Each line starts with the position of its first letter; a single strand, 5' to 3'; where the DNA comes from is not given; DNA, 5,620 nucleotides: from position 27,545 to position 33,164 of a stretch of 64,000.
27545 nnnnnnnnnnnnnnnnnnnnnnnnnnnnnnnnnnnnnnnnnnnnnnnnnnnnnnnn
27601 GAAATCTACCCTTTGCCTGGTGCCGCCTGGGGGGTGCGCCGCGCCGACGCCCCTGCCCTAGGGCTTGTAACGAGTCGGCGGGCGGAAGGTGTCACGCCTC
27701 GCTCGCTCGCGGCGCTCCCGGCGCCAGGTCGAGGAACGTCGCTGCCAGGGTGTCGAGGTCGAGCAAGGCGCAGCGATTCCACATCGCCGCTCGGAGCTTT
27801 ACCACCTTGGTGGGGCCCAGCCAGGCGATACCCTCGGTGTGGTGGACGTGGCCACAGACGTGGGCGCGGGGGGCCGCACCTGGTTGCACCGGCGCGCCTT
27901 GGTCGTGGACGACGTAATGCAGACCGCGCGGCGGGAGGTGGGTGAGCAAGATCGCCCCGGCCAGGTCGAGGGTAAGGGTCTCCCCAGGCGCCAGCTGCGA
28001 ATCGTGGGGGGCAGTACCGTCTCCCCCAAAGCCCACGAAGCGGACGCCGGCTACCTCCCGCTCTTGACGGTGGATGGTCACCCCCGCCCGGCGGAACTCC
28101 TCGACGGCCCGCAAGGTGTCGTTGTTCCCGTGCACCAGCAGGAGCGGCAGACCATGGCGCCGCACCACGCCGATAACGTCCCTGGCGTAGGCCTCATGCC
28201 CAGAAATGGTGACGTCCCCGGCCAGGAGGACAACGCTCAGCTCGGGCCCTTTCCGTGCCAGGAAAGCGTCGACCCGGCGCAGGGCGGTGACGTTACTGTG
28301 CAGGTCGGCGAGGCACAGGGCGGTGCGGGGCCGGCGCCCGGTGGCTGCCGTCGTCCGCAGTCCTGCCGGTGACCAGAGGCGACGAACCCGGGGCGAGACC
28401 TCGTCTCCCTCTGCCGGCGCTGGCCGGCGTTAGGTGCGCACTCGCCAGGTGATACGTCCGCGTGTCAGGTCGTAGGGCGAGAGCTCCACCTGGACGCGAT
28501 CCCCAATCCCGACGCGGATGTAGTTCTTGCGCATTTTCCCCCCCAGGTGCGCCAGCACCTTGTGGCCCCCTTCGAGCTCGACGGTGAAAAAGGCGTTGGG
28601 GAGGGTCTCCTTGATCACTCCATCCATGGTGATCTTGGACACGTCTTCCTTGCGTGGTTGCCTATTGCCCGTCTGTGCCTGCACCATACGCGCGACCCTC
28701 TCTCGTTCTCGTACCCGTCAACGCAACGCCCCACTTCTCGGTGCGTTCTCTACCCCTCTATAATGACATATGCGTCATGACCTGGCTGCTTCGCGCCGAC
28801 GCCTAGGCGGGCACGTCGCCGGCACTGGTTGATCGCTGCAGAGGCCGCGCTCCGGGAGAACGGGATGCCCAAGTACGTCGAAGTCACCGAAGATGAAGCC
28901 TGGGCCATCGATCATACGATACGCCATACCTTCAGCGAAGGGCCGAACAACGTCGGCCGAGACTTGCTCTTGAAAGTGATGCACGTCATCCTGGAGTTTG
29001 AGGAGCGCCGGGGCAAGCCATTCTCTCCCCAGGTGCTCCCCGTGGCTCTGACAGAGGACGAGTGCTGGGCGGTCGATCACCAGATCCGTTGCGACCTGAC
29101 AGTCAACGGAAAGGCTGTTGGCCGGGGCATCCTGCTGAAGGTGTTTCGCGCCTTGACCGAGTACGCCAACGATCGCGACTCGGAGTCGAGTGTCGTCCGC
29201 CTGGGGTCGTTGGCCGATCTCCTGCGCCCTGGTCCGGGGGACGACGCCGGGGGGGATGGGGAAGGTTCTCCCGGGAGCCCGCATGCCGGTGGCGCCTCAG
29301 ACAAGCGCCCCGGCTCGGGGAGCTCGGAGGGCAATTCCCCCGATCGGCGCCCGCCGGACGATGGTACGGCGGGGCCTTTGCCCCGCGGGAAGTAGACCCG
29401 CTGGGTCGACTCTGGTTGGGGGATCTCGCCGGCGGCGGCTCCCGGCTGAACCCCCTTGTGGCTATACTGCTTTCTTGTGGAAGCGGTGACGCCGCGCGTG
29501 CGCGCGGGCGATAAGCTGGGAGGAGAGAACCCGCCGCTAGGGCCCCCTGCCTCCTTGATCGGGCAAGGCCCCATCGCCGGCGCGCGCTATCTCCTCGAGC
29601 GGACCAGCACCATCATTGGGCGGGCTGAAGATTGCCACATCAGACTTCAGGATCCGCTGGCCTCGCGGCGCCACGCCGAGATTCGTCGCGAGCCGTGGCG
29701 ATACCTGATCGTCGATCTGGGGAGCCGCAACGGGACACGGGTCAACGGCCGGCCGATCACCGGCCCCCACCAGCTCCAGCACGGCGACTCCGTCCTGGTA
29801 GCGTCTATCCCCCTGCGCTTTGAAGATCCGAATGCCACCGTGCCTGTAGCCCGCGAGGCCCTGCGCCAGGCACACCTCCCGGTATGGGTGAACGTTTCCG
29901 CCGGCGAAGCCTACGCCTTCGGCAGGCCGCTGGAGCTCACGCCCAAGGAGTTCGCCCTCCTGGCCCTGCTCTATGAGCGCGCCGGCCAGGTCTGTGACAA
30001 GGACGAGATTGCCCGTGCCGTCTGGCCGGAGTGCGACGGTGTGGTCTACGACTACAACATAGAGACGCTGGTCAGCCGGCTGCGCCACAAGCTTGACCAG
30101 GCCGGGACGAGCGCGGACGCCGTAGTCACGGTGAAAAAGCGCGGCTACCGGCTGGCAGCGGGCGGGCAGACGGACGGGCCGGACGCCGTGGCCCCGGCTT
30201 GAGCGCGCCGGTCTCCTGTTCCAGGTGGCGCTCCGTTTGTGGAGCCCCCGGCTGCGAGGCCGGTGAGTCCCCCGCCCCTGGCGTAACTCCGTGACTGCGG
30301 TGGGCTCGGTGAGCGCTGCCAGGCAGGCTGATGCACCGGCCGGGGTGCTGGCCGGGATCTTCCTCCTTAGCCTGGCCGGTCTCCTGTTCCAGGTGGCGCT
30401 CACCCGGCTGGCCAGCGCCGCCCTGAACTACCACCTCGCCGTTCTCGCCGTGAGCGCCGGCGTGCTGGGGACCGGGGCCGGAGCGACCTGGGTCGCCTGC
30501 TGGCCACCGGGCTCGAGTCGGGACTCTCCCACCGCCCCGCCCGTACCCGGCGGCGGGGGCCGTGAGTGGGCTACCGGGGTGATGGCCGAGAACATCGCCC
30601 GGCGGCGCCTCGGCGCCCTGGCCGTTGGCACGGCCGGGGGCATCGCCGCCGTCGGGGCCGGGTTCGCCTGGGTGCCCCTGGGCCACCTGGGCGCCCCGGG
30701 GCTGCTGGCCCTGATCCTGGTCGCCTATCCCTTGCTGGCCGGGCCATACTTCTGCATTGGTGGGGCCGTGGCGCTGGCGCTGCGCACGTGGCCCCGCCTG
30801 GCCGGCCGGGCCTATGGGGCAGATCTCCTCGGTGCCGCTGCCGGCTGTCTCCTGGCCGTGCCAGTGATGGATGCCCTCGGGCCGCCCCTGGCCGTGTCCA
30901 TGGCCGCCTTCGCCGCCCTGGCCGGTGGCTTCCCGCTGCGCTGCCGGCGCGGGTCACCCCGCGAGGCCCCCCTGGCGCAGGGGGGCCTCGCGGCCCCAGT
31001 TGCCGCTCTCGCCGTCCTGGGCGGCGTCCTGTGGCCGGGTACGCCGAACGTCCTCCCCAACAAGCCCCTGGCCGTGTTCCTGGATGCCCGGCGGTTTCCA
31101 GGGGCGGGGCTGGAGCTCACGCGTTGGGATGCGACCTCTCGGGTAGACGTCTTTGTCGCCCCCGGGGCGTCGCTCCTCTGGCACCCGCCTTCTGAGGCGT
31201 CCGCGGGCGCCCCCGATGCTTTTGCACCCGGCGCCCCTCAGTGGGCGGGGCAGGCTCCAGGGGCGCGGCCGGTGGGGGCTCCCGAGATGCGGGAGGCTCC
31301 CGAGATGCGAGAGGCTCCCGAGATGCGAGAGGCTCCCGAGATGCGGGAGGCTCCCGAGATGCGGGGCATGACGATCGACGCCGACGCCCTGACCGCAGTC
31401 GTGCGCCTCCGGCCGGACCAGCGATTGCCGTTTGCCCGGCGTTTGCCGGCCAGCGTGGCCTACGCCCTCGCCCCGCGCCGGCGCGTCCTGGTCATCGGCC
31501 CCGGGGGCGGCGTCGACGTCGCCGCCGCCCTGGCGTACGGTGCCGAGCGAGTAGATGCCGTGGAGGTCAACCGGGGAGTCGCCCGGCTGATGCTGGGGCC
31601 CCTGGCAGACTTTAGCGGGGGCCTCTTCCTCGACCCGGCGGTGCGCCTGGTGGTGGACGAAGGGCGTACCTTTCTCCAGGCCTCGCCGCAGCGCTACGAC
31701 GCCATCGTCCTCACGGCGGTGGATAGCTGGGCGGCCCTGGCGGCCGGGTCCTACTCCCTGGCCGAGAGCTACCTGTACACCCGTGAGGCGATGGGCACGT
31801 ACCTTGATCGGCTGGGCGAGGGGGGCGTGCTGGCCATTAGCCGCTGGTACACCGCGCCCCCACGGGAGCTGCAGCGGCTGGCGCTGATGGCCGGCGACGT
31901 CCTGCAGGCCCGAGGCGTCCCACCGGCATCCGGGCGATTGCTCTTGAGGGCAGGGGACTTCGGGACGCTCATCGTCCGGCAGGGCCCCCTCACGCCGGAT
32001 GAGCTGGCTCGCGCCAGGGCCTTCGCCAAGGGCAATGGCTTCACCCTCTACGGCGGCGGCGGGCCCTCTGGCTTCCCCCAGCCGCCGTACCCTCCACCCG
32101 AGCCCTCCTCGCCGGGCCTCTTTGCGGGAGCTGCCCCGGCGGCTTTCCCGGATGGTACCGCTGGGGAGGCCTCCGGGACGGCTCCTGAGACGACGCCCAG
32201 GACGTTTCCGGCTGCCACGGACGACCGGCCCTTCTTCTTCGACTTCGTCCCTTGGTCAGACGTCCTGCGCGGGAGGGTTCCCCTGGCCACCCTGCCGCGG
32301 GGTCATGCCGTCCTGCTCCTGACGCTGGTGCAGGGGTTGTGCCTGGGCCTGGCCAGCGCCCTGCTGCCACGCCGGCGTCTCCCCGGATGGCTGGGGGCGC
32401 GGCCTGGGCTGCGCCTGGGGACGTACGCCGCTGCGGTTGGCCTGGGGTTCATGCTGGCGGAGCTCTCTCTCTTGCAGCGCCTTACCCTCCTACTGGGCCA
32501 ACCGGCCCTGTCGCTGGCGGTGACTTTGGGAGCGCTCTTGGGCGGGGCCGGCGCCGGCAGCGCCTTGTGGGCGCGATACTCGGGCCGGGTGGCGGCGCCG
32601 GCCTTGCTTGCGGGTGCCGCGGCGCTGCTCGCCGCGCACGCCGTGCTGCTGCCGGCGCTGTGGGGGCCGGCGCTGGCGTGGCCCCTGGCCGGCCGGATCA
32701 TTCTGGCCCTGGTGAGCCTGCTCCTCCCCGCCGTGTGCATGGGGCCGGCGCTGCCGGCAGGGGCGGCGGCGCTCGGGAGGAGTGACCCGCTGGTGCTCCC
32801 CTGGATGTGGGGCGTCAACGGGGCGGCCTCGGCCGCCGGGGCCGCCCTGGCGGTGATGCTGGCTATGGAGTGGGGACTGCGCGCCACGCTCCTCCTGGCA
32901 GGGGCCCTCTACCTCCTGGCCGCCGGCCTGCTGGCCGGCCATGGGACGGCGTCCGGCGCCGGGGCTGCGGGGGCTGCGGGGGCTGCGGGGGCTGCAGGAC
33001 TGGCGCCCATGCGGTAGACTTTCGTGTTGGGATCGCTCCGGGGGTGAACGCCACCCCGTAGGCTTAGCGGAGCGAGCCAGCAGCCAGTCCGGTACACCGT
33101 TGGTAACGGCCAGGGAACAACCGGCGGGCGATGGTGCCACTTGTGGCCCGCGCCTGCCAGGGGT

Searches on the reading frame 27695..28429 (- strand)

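Call 25: search_protein_families(library=pfam, proteins=[window:27695-28429:-], max_evalue=0.001)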
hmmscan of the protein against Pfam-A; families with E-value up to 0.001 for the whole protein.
window:27695-28429:- (245 aa): 1 family
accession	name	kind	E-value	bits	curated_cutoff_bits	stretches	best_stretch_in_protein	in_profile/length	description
PF12850.12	Metallophos_2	-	8.9e-07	29.5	27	1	39-198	5-119/154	Calcineurin-like phosphoesterase superfamily domain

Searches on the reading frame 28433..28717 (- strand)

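Call 25: search_protein_families(library=pfam, proteins=[window:28433-28717:-], max_evalue=0.001)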
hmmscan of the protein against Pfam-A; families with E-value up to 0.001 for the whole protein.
window:28433-28717:- (95 aa): 2 families
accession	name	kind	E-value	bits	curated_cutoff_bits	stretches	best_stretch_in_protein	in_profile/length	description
PF01176.25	eIF-1a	-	6.5e-24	83.8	30.2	1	29-92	1-64/64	Translation initiation factor 1A / IF-1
PF01796.24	OB_ChsH2_C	-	0.00098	19.4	27.1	0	38-78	26-63/65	ChsH2, C-terminal OB-fold domain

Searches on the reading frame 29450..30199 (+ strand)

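Call 46: search_protein_families(library=pfam, proteins=[window:29450-30199:+], max_evalue=0.0001)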
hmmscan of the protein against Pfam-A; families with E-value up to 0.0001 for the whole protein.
window:29450-30199:+ (250 aa): 3 families
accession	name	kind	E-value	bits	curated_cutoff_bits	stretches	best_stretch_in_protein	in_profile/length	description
PF00498.31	FHA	-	1.3e-21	77.2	20.7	1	54-116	1-65/67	FHA domain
PF00486.34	Trans_reg_C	-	7.9e-20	71.2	26.2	1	158-235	1-77/77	Transcriptional regulatory protein, C terminal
PF16697.10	Yop-YscD_cpl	-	9.4e-14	51.9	33.2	1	39-126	4-92/94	Inner membrane component of T3SS, cytoplasmic domain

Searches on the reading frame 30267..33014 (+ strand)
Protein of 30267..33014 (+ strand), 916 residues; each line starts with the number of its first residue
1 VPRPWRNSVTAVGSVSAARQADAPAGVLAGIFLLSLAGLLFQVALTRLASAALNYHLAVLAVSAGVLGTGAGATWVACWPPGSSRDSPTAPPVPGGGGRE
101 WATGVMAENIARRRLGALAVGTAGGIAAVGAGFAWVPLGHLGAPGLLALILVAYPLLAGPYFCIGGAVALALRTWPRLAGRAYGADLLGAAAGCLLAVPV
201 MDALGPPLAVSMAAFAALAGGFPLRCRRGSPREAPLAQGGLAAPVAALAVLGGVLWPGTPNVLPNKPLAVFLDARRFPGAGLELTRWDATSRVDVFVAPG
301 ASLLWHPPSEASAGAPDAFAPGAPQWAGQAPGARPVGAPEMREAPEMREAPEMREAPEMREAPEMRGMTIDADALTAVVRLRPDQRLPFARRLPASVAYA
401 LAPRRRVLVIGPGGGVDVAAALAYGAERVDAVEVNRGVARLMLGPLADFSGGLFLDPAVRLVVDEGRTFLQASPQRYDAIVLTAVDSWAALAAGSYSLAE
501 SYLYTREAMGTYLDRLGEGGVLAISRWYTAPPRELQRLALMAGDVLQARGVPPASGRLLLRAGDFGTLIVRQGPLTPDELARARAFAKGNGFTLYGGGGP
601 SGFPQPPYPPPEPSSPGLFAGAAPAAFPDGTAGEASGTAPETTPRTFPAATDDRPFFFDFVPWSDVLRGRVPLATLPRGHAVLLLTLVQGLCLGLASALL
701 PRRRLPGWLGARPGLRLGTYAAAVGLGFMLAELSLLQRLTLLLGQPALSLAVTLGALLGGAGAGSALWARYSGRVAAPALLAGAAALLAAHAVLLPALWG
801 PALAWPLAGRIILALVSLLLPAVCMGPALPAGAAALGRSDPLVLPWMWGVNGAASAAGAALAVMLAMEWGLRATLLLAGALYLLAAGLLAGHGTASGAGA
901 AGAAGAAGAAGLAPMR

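Call 46: search_protein_families(library=pfam, proteins=[window:30267-33014:+], max_evalue=0.0001)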
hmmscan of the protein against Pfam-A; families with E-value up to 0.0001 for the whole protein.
window:30267-33014:+ (916 aa): 1 family
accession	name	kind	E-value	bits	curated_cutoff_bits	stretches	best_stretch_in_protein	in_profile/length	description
PF01564.23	Spermine_synth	-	4.8e-05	23.4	22.9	1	404-521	19-127/186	Spermine/spermidine synthase domain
